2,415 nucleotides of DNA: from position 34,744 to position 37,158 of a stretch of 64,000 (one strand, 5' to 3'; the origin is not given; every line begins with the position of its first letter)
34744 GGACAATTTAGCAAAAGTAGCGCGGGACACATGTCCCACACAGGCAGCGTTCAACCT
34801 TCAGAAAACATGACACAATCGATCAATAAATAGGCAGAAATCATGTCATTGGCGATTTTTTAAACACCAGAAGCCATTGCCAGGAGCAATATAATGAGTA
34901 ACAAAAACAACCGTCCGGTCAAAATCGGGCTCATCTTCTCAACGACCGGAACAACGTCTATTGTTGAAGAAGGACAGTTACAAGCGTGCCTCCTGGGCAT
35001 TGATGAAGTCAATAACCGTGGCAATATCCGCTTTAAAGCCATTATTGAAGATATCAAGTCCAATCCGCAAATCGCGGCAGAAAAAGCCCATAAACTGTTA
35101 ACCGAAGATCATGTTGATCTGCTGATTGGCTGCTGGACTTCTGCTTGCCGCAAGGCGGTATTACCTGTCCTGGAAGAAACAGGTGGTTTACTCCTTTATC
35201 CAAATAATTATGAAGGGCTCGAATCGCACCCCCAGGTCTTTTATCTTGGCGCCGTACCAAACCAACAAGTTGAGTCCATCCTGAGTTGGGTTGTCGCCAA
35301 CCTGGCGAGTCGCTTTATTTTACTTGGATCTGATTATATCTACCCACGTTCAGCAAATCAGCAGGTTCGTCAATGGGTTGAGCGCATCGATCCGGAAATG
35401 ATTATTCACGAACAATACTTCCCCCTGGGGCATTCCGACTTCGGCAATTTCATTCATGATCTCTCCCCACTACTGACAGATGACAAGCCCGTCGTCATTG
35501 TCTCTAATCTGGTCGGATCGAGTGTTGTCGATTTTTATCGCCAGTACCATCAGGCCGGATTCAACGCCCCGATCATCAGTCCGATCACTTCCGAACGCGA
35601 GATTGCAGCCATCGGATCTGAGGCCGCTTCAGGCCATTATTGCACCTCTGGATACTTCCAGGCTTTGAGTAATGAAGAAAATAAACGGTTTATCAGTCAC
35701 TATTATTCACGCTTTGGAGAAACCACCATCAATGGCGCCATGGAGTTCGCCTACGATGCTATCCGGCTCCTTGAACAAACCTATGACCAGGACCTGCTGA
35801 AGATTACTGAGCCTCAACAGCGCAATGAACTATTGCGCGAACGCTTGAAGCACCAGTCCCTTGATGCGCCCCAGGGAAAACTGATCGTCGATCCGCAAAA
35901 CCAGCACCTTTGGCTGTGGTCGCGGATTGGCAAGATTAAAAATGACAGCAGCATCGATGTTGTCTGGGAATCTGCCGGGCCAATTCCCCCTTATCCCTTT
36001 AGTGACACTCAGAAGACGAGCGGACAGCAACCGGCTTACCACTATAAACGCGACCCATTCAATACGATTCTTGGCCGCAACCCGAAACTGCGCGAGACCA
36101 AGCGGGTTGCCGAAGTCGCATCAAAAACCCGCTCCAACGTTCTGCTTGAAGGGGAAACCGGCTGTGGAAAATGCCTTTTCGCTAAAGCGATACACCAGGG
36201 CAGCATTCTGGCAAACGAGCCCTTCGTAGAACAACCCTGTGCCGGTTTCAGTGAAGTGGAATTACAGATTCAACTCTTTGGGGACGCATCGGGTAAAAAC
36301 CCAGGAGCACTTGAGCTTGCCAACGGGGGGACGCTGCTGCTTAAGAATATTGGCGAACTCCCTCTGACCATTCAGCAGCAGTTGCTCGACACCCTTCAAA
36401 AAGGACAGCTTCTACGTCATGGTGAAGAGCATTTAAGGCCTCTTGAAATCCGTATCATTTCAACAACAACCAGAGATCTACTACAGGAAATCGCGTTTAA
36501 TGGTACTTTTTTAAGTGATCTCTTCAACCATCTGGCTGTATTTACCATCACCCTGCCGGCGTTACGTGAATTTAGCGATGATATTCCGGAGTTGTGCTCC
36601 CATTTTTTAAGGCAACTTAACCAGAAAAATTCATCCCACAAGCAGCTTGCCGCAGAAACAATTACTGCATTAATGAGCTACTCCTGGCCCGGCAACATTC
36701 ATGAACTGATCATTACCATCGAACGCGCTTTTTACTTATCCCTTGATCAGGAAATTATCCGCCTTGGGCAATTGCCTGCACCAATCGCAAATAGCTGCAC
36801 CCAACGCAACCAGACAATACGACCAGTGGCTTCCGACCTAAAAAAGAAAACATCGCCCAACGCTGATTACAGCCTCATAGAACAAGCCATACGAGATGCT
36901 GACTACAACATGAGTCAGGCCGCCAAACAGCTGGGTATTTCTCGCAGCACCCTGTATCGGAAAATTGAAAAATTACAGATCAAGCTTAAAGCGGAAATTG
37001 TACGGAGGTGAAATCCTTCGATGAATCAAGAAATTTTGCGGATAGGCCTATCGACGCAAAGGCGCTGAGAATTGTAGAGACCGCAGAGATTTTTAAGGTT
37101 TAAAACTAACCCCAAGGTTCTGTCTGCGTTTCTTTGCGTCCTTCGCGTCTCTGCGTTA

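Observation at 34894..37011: Cytoplasmic AmiC/UrtA-like sensor fused to a degenerate sigma-54-EBP module, divergent from the urt-ure operon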

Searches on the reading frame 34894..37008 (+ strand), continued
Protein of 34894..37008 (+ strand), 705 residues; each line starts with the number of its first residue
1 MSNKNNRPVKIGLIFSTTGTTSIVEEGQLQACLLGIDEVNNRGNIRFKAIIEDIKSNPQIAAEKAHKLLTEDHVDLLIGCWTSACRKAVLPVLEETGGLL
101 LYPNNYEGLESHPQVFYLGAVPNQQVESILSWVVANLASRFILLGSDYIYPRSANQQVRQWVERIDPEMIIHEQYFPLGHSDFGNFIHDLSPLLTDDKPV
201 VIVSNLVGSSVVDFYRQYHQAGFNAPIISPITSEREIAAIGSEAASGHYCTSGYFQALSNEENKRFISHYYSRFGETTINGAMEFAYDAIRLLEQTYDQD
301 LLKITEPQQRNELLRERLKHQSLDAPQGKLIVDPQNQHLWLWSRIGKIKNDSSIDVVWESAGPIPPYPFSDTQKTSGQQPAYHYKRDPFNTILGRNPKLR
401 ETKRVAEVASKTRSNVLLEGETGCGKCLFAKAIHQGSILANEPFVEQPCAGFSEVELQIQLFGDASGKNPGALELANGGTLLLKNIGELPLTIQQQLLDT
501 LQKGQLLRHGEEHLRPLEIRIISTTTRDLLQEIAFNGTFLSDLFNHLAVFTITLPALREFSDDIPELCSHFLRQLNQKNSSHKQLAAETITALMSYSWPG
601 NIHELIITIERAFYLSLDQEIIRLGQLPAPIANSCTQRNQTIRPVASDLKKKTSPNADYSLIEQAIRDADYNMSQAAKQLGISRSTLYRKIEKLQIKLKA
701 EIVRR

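Call 75: fold_search(model_id=the predicted structure, library=pdb)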
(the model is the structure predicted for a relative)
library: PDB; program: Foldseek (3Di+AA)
matches with E <= 10: 1961; with E <= 0.001: 1507
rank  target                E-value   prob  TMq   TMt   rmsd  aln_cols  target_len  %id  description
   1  8tg1_A                2.6e-34  1.00  0.48  0.90   2.3       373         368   38  Caldicellulosiruptor saccharolyticus periplasmic urea-binding protein (released 2024-06-19)
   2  8tg1_B                2.7e-34  1.00  0.48  0.88   4.3       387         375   37  Caldicellulosiruptor saccharolyticus periplasmic urea-binding protein (released 2024-06-19)
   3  8hic                  5.4e-31  1.00  0.48  0.83   2.4       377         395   32  Crystal structure of UrtA from Prochlorococcus marinus str. MIT 9313 in complex with urea and calcium (released 2023-11-22)
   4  7s6e_A                7.0e-31  1.00  0.47  0.83   2.3       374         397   32  Crystal structure of UrtA from Synechococcus CC9311 in complex with urea and calcium (released 2021-10-13)
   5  7s6f                  2.2e-30  1.00  0.47  0.83   2.3       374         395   32  Crystal structure of UrtA1 from Synechococcus WH8102 in complex with urea and calcium (released 2021-10-20)
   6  7s6e_B                3.4e-30  1.00  0.47  0.82   2.3       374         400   32  Crystal structure of UrtA from Synechococcus CC9311 in complex with urea and calcium (released 2021-10-13)
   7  1qo0_A                3.8e-30  1.00  0.47  0.87   2.5       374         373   30  Amide receptor of the amidase operon of Pseudomonas aeruginosa (AmiC) complexed with the negative regulator AmiR. (released 1999-12-23)
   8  1qnl                  1.3e-29  1.00  0.48  0.89   2.3       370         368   31  AMIDE RECEPTOR/NEGATIVE REGULATOR OF THE AMIDASE OPERON OF PSEUDOMONAS AERUGINOSA (AMIC) COMPLEXED WITH BUTYRAMIDE (released 1999-12-23)
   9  1qo0_B                3.4e-29  1.00  0.48  0.89   2.1       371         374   31  Amide receptor of the amidase operon of Pseudomonas aeruginosa (AmiC) complexed with the negative regulator AmiR. (released 1999-12-23)
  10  1pea                  4.5e-29  1.00  0.48  0.90   2.3       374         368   30  AMIDE RECEPTOR/NEGATIVE REGULATOR OF THE AMIDASE OPERON OF PSEUDOMONAS AERUGINOSA (AMIC) COMPLEXED WITH ACETAMIDE (released 1996-04-03)
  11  5m7o_A                4.6e-23  1.00  0.33  0.51  24.6       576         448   20  Crystal structure of NtrX from Brucella abortus processed with the CrystalDirect automated mounting and cryo-cooling t (released 2017-01-25)
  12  5m7p_A                1.1e-22  1.00  0.33  0.52  23.3       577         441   20  Crystal structure of NtrX from Brucella abortus in complex with ADP processed with the CrystalDirect automated mountin (released 2017-01-25)
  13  5m7n_B                2.0e-22  1.00  0.33  0.53  27.8       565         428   20  Crystal structure of NtrX from Brucella abortus in complex with ATP processed with the CrystalDirect automated mountin (released 2017-01-25)
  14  5m7p_B                3.1e-22  1.00  0.33  0.52  27.2       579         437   20  Crystal structure of NtrX from Brucella abortus in complex with ADP processed with the CrystalDirect automated mountin (released 2017-01-25)
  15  5m7n_A                4.9e-22  1.00  0.33  0.52  24.5       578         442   21  Crystal structure of NtrX from Brucella abortus in complex with ATP processed with the CrystalDirect automated mountin (released 2017-01-25)
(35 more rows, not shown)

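Call 77: find_encoding_contigs(protein=P0001, flank=500, max_places=4)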
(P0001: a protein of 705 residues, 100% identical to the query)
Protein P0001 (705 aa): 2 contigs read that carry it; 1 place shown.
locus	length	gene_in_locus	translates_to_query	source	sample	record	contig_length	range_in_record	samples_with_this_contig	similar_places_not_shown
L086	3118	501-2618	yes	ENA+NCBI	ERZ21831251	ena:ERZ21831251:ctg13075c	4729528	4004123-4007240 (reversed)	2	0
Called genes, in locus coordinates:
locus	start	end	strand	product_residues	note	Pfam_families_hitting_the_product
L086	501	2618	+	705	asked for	PF13433:Peripla_BP_5, PF13458:Peripla_BP_6, PF00158:Sigma54_activat, PF01078:Mg_chelatase (faint), PF14532:Sigma54_activ_2, PF25601:AAA_lid_14, PF02954:HTH_8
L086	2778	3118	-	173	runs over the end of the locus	PF03205:MobB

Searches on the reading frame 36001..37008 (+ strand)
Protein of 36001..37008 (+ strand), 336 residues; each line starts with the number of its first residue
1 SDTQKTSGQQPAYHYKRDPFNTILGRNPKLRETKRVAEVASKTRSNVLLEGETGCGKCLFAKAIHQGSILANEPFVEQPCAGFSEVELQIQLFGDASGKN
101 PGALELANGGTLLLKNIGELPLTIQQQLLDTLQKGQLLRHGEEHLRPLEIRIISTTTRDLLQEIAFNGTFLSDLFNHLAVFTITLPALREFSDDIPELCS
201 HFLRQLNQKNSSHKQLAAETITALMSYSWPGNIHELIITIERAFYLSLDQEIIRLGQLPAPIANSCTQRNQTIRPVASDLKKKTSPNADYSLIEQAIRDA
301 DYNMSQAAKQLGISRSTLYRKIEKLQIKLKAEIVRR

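Call 5: search_solved_structures(query=window:36001-37008:+, show_alignments=3, max_evalue=1e-10)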
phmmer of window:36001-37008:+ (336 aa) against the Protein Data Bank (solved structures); distinct sequences matched with E-value up to 1e-10: 35.
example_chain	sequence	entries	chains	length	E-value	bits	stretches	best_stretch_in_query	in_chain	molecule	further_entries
1ojl_A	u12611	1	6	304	4e-41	144.6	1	24-323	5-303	TRANSCRIPTIONAL REGULATORY PROTEIN ZRAR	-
9qq6_C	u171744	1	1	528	2e-39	139.1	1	21-329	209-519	Nif-specific regulatory protein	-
5m7n_A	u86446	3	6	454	4.3e-39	138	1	24-325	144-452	Nitrogen assimilation regulatory protein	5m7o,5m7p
6iy8_A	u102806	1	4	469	1.2e-37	133.3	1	24-254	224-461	Positive regulator CapR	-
8p53_C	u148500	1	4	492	1.5e-37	132.9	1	18-288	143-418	Transcriptional regulator FleQ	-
5exx_A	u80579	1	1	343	1.5e-37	132.9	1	19-288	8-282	Transcriptional regulator FleQ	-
4l4u_A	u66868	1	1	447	4e-36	128.2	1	26-325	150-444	Transcriptional regulator (NtrC family)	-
4qhs_A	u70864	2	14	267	7.1e-35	124.1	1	34-249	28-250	Flagellar regulatory protein C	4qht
6luf_A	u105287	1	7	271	7.1e-35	124.1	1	34-249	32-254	Flagellar regulatory protein C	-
3dzd_A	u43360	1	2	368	1.3e-34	123.3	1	23-252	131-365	Transcriptional regulator (NtrC family)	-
6lua_A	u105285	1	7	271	1.4e-34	123.2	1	34-249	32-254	Flagellar regulatory protein C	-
26jl_A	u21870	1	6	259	2.1e-34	122.6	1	23-259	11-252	Flagellar regulatory protein A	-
6jdi_A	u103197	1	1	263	2.1e-33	119.3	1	20-261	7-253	Nitrogen assimilation regulatory protein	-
5ep2_A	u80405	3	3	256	2.1e-33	119.3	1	24-263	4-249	Putative repressor protein luxO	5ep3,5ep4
6jdl_A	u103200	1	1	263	2.2e-33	119.2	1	20-261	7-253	Nitrogen assimilation regulatory protein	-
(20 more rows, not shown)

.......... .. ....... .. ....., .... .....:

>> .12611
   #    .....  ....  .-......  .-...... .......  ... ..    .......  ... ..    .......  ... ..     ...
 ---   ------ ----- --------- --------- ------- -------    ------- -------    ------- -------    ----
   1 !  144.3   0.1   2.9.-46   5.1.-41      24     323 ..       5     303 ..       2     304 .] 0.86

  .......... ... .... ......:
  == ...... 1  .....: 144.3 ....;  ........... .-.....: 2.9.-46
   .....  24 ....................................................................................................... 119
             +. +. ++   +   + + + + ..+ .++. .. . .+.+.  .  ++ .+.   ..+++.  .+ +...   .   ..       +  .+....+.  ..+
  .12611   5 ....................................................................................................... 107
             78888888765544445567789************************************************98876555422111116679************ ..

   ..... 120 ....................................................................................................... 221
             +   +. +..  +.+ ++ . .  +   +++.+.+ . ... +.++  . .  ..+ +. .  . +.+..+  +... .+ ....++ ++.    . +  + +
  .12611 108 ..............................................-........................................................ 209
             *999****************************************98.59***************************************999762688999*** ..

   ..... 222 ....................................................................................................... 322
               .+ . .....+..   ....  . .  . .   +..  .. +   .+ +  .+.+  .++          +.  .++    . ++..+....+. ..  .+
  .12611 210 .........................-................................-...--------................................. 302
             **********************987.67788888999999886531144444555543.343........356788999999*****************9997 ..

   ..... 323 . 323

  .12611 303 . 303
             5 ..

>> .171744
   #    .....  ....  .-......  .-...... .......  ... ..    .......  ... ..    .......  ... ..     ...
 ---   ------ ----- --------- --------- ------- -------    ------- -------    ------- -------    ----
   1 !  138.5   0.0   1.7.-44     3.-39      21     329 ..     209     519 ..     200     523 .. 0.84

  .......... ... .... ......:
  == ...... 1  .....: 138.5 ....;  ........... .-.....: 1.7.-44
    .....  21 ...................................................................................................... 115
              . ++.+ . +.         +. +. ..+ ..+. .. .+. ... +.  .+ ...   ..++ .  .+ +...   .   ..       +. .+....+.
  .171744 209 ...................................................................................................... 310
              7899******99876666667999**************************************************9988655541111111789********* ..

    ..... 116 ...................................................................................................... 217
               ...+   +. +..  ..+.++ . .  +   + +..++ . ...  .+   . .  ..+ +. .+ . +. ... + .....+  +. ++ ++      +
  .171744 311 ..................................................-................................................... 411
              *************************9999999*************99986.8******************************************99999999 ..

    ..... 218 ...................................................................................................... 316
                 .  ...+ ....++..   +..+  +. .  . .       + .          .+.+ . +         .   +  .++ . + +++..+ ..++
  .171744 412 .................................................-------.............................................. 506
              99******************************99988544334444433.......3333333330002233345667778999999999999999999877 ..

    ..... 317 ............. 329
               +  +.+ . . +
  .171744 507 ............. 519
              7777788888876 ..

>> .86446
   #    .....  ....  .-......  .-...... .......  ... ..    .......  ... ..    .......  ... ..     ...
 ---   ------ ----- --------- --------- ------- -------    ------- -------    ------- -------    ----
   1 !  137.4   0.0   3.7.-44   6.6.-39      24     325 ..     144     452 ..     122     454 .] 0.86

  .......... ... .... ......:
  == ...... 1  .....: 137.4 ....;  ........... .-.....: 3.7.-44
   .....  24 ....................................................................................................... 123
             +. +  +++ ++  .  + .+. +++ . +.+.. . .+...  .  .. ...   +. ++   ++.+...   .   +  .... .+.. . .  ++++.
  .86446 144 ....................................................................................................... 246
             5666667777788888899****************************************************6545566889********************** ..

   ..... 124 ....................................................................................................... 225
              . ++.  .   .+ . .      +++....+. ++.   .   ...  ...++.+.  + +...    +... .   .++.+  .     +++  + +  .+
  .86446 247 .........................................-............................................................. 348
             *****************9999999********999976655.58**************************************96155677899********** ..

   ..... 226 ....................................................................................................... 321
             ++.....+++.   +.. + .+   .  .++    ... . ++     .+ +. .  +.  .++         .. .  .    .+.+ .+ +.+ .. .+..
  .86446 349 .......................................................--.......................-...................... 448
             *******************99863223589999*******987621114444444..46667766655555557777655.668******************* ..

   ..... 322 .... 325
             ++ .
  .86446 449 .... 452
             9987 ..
